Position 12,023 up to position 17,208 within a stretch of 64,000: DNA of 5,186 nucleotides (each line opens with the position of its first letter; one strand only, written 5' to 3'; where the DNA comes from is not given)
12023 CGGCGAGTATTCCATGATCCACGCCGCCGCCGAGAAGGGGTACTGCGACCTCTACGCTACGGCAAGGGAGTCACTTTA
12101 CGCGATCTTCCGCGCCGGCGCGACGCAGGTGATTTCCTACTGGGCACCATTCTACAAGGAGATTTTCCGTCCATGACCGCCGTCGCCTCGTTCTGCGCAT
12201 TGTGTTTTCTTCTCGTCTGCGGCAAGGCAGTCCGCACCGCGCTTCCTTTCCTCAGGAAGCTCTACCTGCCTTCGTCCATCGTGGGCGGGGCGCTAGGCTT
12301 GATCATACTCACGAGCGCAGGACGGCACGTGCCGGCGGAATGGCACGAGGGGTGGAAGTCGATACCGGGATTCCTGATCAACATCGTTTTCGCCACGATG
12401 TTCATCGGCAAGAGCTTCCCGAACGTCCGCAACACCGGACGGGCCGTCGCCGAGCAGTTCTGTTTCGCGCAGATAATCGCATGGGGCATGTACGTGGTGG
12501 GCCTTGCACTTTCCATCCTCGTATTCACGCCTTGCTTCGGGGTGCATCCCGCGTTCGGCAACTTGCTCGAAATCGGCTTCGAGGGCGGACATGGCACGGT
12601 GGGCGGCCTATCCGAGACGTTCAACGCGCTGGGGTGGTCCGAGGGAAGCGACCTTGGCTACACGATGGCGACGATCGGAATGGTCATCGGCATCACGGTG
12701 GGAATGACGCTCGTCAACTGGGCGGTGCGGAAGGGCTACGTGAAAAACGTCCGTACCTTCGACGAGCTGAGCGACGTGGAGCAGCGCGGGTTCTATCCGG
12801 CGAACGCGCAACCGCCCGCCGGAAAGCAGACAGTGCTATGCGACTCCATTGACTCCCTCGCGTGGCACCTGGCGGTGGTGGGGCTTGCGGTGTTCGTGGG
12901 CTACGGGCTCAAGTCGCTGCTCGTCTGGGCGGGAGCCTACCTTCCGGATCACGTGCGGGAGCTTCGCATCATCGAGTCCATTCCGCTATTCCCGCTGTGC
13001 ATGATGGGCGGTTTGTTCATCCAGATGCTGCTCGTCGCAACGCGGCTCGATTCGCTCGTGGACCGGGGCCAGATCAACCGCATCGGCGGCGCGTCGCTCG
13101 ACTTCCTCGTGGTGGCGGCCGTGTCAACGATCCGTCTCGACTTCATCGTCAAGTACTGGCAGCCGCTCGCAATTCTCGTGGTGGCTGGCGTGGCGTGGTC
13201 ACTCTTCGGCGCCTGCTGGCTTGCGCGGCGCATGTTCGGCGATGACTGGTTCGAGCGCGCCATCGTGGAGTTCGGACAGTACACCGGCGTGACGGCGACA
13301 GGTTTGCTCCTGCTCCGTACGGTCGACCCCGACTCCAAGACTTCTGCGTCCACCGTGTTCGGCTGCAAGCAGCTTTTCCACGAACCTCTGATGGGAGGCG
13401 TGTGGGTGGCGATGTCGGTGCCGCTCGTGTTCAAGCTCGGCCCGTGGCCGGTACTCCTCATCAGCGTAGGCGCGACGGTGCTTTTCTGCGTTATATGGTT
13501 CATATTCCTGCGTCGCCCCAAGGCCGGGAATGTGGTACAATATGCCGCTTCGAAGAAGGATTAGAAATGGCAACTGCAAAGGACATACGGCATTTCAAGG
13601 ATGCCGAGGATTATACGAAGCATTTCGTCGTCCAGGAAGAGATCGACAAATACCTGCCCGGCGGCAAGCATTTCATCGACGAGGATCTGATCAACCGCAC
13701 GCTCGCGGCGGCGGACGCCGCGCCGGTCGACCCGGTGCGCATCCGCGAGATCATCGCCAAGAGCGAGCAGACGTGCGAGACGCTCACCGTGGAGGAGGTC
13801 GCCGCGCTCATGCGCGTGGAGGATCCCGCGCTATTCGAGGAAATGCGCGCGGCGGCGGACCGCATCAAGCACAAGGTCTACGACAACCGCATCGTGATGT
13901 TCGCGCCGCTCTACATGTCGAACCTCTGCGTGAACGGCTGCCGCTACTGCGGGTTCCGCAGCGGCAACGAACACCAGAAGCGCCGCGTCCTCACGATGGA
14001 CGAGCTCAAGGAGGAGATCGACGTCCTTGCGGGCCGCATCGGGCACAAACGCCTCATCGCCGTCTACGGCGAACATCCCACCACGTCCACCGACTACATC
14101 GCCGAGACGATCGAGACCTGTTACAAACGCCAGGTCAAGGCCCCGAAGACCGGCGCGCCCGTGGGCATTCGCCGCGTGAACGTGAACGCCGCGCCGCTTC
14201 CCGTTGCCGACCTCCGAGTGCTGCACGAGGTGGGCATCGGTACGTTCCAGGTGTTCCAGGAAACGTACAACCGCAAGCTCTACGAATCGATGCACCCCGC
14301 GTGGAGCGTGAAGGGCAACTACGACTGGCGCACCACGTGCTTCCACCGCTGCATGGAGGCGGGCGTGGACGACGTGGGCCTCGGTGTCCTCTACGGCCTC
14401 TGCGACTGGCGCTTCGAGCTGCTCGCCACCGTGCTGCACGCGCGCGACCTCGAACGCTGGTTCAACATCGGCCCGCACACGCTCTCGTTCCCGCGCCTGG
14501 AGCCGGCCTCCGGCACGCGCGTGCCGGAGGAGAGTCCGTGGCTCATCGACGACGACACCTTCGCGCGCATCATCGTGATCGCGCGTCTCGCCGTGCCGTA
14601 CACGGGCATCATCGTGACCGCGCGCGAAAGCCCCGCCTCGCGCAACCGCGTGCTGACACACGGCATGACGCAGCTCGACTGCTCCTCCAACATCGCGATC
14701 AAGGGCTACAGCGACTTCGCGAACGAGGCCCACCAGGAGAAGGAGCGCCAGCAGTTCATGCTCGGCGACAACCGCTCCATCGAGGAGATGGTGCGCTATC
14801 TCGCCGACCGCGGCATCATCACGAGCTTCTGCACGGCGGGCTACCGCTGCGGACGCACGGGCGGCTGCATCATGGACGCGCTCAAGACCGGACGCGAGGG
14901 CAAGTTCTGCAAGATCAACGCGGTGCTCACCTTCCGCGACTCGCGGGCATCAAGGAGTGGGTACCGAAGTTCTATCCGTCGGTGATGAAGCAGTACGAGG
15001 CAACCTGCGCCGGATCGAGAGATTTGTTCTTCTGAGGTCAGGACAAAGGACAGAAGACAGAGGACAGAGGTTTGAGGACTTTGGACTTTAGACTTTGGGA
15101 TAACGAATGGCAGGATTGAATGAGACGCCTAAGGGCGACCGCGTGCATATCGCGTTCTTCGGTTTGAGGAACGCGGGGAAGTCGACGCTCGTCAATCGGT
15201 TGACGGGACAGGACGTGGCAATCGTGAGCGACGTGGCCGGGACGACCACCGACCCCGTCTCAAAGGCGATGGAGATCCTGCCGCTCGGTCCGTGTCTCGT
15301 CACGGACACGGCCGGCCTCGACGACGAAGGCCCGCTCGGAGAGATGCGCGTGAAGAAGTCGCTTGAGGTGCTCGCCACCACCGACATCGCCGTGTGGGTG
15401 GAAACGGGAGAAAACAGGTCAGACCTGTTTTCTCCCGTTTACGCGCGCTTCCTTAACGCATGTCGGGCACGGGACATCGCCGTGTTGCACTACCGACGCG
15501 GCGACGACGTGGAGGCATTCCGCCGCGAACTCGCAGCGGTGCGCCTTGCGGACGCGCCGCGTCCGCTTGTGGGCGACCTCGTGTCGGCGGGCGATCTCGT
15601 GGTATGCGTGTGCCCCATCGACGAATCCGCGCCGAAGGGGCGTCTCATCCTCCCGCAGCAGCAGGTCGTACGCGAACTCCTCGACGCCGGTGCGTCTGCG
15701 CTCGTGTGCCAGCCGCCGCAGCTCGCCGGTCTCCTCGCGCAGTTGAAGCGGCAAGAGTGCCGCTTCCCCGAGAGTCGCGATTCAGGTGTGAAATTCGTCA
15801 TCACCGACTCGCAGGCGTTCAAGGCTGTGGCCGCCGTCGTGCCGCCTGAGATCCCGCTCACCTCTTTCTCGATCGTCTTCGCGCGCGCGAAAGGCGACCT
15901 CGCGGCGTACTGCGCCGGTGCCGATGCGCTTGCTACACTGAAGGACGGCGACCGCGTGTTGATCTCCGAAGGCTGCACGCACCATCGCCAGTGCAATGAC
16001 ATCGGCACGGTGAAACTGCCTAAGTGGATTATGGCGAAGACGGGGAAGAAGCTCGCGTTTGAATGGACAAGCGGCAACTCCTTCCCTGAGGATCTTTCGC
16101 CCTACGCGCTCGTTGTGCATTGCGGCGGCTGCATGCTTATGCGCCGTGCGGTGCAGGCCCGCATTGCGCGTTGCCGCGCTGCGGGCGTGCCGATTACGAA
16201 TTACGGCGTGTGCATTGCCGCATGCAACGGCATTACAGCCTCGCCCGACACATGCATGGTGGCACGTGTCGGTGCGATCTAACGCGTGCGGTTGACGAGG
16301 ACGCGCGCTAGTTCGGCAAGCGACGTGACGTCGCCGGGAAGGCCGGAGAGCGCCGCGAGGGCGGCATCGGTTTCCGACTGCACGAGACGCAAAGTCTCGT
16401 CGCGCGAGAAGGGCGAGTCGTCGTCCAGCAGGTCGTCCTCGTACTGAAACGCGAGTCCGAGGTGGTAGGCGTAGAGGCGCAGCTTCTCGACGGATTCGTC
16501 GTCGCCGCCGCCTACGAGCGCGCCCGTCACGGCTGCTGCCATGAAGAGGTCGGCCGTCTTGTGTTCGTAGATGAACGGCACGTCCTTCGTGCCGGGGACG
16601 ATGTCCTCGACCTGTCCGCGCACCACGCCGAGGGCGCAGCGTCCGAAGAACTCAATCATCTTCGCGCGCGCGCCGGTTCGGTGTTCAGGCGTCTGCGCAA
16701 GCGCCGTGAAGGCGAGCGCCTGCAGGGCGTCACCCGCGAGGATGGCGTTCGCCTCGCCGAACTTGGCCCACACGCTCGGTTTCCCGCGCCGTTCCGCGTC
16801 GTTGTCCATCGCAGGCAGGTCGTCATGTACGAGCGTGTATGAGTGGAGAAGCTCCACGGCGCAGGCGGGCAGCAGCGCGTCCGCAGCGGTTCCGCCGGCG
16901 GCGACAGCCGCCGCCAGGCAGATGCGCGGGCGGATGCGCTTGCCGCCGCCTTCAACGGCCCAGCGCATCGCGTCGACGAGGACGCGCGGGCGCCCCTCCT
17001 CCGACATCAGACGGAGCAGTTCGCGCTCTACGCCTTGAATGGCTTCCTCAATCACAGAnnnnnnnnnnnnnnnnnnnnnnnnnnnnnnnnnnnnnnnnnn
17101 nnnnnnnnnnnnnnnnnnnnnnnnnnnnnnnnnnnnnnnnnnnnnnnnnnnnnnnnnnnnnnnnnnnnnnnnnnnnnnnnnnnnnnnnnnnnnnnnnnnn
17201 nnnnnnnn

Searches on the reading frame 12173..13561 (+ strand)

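Call 7: search_protein_families(library=ncbifam, proteins=[window:12173-13561:+], max_evalue=0.1)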
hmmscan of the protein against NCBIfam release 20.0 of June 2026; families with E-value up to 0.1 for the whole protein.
window:12173-13561:+ (463 aa): 0 families

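Call 23: search_protein_families(library=pfam, proteins=[window:12173-13561:+], max_evalue=0.001)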
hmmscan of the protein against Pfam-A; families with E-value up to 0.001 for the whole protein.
window:12173-13561:+ (463 aa): 1 family
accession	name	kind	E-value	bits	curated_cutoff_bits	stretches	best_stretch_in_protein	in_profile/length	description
PF03616.19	Glt_symporter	-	4.5e-22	78.7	26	1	3-366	5-341/368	Sodium/glutamate symporter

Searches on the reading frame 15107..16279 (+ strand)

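Call 7: search_protein_families(library=ncbifam, proteins=[window:15107-16279:+], max_evalue=0.1)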
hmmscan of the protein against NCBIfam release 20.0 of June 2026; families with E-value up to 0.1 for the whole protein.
window:15107-16279:+ (391 aa): 17 families
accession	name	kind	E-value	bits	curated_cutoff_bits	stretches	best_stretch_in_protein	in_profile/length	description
TIGR03918.1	GTP_HydF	equivalog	1.8e-139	464.9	325.55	2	121-376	142-387/392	[FeFe] hydrogenase H-cluster maturation GTPase HydF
NF003661.0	PRK05291.1-3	equivalog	7.9e-18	65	380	1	13-105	217-309/448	tRNA uridine-5-carboxymethylaminomethyl(34) synthesis GTPase MnmE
TIGR03594.1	GTPase_EngA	equivalog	2.3e-15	56.6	306.7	1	11-98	174-264/432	ribosome biogenesis GTPase Der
TIGR00231.1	small_GTP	domain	2.4e-11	43.7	42.5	1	13-103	4-95/164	GTP-binding protein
TIGR00450.1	mnmE_trmE_thdF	equivalog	5.7e-11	42.1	252.6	1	12-98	209-295/446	tRNA uridine-5-carboxymethylaminomethyl(34) synthesis GTPase MnmE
NF000908.1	PRK00089.1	equivalog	1.1e-10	41.3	237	1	15-102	6-93/291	GTPase Era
NF002828.0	PRK03003.1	equivalog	1.8e-09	36.7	631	1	10-71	212-271/477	ribosome biogenesis GTPase Der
NF007071.0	PRK09518.1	equivalog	3.6e-09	35.7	953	1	14-71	446-502/706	bifunctional cytidylate kinase/GTPase Der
TIGR00436.1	era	equivalog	1e-08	34.9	116.25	1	14-71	2-58/270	GTPase Era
TIGR03156.1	GTP_HflX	equivalog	2e-07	30.2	216.75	1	11-70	188-246/351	GTPase HflX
TIGR03598.1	GTPase_YsxC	equivalog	4.1e-06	26.6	124.45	1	4-47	10-54/186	ribosome biogenesis GTP-binding protein YihA/YsxC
NF008280.0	PRK11058.1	equivalog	4.3e-05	22.5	441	1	11-71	196-255/426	ribosome rescue GTPase HflX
TIGR03596.1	GTPase_YlqF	equivalog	4.4e-05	23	208.2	1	12-48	118-154/276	ribosome biogenesis GTPase YlqF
TIGR03597.1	GTPase_YqeH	equivalog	0.0017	17.6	297.4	1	13-77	156-221/361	ribosome biogenesis GTPase YqeH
NF003255.0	PRK04213.1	equivalog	0.0022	17.3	164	1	10-55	7-51/204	GTP-binding protein EngB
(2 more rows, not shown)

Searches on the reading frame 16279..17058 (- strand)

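Call 7: search_protein_families(library=ncbifam, proteins=[window:16279-17058:-], max_evalue=0.1)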
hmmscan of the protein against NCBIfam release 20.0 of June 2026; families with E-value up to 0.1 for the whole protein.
window:16279-17058:- (259 aa): 16 families
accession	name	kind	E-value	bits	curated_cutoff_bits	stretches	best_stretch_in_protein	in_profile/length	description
NF045485.1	FPPsyn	subfamily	3.5e-62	210.2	275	1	5-212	3-219/288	farnesyl diphosphate synthase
NF041169.1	f2_encap_cargo4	exception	3.9e-51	174.3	450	1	36-212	47-224/334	family 2 encapsulin nanocompartment cargo protein polyprenyl transferase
NF045685.1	GGPPSynCrtE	equivalog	1e-48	165.9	460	1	21-212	24-224/293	geranylgeranyl diphosphate synthase CrtE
NF040698.1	IdsA_Meth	equivalog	3.7e-42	144.7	468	1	7-212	11-221/328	short chain isoprenyl diphosphate synthase IdsA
NF041003.1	GGPP_syn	equivalog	2e-40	138.8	500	1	3-211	6-217/326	geranylgeranyl diphosphate synthase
NF007877.0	PRK10581.1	equivalog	1.5e-39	136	321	1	25-212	30-227/299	(2E,6E)-farnesyl diphosphate synthase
NF045549.1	GGPPsyn_IdsB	equivalog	1.9e-34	119.3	475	1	29-211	54-239/346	geranylgeranyl diphosphate synthase IdsB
NF040789.2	gerfarn_diphsyn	equivalog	1.9e-27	96.4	560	1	23-216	30-242/345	geranylfarnesyl diphosphate synthase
NF040627.1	GFPS_Meth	equivalog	1.8e-24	86.7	600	1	33-212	34-209/285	geranylfarnesyl diphosphate synthase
TIGR02748.1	GerC3_HepT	equivalog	5.5e-24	84.9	456.55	1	3-212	9-214/319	heptaprenyl diphosphate synthase component II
NF008140.0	PRK10888.1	equivalog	1.1e-22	80.8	412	1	33-215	38-218/323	octaprenyl diphosphate synthase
NF042417.1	NPPPS_Mycobact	equivalog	2.4e-22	79.4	600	1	8-216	24-231/335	nonaprenyl/(2E,6E)-farnesyl/geranylgeranyl diphosphat synthase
NF045628.1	HxpDPsynlarge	equivalog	4.9e-21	75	500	1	4-215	2-209/311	hexaprenyl-diphosphate synthase large subunit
TIGR02749.1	prenyl_cyano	equivalog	3.8e-20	72.2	383.2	1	2-213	9-219/322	solanesyl diphosphate synthase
NF040936.1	hexpp_archaea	equivalog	3.7e-15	56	400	1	38-212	40-204/275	hexaprenyl pyrophosphate synthase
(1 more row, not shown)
